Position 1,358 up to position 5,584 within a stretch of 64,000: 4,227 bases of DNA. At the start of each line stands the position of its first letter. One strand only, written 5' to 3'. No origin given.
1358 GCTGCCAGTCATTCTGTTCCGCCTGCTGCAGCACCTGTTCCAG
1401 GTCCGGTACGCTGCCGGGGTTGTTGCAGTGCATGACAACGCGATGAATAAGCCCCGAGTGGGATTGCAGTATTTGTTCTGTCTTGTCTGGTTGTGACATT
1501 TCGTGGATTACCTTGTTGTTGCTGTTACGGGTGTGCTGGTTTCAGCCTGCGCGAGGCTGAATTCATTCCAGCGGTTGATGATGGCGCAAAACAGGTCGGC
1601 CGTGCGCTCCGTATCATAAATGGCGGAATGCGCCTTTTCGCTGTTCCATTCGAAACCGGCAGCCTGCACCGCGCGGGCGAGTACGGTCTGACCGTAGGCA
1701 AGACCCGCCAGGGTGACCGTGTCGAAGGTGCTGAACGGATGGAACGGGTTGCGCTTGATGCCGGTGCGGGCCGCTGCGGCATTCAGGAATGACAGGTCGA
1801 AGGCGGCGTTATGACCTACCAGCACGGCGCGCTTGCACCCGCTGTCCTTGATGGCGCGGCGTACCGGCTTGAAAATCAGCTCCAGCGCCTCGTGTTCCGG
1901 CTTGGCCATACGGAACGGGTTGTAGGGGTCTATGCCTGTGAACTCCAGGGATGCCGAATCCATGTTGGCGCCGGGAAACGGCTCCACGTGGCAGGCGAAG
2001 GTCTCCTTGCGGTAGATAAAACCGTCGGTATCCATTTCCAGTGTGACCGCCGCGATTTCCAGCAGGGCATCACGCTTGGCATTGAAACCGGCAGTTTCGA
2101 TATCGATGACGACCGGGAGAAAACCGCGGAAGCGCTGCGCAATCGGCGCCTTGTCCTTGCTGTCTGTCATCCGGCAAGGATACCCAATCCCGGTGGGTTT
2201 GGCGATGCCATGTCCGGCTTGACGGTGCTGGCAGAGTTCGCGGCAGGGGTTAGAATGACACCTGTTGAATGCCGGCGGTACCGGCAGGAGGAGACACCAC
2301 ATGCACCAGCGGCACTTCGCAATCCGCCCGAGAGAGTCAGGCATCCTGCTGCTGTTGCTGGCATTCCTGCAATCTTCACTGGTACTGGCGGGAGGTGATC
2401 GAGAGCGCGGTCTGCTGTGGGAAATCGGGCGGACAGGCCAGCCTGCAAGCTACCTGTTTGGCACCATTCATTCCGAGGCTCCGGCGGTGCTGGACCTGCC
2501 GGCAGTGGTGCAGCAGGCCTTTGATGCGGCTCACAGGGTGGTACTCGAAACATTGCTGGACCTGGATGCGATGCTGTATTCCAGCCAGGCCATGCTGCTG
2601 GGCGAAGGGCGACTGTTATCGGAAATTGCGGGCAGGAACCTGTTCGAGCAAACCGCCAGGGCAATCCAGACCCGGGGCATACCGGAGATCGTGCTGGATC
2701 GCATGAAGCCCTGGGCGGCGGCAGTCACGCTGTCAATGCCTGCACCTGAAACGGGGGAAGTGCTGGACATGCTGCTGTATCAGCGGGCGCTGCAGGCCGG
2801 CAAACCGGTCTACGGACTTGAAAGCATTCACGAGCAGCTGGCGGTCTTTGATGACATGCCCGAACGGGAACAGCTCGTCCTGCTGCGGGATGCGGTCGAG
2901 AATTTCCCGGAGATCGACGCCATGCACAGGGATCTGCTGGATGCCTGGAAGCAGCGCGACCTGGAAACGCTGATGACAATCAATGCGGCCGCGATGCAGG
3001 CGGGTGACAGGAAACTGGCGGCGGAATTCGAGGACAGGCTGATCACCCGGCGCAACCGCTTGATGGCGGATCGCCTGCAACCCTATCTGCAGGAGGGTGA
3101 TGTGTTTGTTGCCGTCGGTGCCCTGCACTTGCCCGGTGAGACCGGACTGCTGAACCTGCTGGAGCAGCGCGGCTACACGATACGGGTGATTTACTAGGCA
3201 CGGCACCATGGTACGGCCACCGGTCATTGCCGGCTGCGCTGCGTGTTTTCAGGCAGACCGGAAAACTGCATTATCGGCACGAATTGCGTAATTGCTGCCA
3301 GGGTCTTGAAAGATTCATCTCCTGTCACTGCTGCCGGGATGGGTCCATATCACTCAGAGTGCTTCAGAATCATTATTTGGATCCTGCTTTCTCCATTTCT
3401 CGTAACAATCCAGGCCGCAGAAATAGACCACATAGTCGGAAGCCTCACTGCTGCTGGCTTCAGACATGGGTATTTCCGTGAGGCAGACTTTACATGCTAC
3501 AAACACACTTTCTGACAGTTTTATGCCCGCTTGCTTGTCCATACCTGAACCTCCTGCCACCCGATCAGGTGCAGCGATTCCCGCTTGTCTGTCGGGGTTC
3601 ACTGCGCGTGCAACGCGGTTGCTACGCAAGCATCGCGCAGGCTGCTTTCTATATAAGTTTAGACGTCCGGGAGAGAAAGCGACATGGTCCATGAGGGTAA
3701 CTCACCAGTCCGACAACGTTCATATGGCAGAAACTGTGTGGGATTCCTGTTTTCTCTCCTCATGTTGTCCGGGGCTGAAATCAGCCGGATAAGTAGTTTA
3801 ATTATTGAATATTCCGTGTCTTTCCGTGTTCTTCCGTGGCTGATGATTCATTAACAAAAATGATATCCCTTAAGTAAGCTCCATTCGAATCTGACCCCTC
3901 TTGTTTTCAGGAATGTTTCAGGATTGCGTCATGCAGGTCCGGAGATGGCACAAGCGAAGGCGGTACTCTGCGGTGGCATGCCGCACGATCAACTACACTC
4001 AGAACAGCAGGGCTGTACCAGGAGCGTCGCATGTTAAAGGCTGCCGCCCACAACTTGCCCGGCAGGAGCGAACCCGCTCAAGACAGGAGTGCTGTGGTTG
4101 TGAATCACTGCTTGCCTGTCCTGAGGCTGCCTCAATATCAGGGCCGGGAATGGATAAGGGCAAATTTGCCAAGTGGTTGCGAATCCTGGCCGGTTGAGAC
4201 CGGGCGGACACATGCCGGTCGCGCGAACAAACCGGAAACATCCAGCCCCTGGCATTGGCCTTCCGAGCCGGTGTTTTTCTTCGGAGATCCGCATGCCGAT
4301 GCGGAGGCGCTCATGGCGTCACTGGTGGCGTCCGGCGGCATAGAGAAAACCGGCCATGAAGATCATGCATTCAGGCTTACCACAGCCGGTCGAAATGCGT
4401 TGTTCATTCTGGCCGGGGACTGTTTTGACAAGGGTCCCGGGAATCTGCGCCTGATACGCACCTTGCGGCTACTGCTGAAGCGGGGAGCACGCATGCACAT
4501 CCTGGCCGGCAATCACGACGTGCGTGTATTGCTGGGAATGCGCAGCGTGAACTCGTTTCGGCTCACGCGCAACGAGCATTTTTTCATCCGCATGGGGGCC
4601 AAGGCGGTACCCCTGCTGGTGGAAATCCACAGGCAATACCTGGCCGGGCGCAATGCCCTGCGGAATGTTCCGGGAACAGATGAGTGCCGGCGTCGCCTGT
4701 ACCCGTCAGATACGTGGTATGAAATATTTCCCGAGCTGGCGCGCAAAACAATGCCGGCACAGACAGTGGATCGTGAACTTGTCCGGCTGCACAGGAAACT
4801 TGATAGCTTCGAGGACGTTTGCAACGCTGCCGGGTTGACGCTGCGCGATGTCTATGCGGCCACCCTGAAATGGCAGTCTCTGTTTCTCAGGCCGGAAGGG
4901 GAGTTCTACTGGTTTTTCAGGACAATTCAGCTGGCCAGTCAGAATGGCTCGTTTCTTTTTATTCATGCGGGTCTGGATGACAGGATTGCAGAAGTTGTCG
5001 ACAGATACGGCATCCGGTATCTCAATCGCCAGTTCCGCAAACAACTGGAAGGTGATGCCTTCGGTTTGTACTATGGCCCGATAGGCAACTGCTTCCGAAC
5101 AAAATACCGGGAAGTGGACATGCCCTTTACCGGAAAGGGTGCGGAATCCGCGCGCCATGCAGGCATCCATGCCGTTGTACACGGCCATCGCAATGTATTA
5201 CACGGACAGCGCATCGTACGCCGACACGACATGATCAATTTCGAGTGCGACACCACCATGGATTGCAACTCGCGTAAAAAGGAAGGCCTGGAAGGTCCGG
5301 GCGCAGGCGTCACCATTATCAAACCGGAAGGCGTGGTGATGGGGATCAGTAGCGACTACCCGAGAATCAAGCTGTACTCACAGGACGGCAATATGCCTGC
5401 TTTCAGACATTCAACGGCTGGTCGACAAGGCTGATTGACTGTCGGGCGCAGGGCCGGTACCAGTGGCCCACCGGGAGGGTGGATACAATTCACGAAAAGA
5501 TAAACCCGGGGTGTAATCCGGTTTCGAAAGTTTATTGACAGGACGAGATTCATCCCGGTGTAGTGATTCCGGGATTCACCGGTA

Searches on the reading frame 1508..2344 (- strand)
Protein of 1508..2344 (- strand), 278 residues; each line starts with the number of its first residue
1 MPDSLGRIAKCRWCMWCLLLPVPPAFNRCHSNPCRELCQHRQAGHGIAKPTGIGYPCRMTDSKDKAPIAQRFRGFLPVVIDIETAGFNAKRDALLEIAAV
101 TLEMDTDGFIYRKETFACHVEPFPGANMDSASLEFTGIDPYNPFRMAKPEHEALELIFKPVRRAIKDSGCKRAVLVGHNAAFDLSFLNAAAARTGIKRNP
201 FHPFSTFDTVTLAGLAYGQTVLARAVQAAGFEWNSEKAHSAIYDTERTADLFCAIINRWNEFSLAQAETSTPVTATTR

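Call 49: search_protein_families(library=pfam, proteins=[window:1508-2344:-])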
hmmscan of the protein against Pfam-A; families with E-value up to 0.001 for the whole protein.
window:1508-2344:- (278 aa): 2 families
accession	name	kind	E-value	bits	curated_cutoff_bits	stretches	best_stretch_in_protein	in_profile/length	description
PF00929.31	RNase_T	-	5.2e-24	86.1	24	1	78-252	1-164/164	Exonuclease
PF16473.11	Rv2179c-like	-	6.5e-08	32.9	27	1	78-254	3-175/177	3'-5' exoribonuclease Rv2179c-like domain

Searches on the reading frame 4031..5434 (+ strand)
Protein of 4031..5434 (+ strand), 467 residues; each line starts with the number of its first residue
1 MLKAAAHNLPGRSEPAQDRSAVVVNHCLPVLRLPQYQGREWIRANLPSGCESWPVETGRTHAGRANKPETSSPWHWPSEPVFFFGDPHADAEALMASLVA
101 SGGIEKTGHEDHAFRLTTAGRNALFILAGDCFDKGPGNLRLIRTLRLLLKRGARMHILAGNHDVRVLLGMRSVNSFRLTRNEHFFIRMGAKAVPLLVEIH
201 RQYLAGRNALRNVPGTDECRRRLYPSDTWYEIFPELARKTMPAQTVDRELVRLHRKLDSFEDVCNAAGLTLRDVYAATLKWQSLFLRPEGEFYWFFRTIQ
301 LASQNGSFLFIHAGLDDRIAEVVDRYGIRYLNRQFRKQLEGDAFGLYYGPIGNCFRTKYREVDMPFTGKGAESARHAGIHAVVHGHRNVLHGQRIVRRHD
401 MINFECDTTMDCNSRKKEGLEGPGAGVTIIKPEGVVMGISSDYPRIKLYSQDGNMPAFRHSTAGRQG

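Call 48: search_protein_families(library=pfam, proteins=[window:4031-5434:+])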
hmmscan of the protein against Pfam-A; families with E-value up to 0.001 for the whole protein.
window:4031-5434:+ (467 aa): 1 family
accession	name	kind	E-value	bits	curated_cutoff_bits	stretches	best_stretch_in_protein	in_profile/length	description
PF00149.33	Metallophos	-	2.4e-07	31.8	21.5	1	80-176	2-72/191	Calcineurin-like phosphoesterase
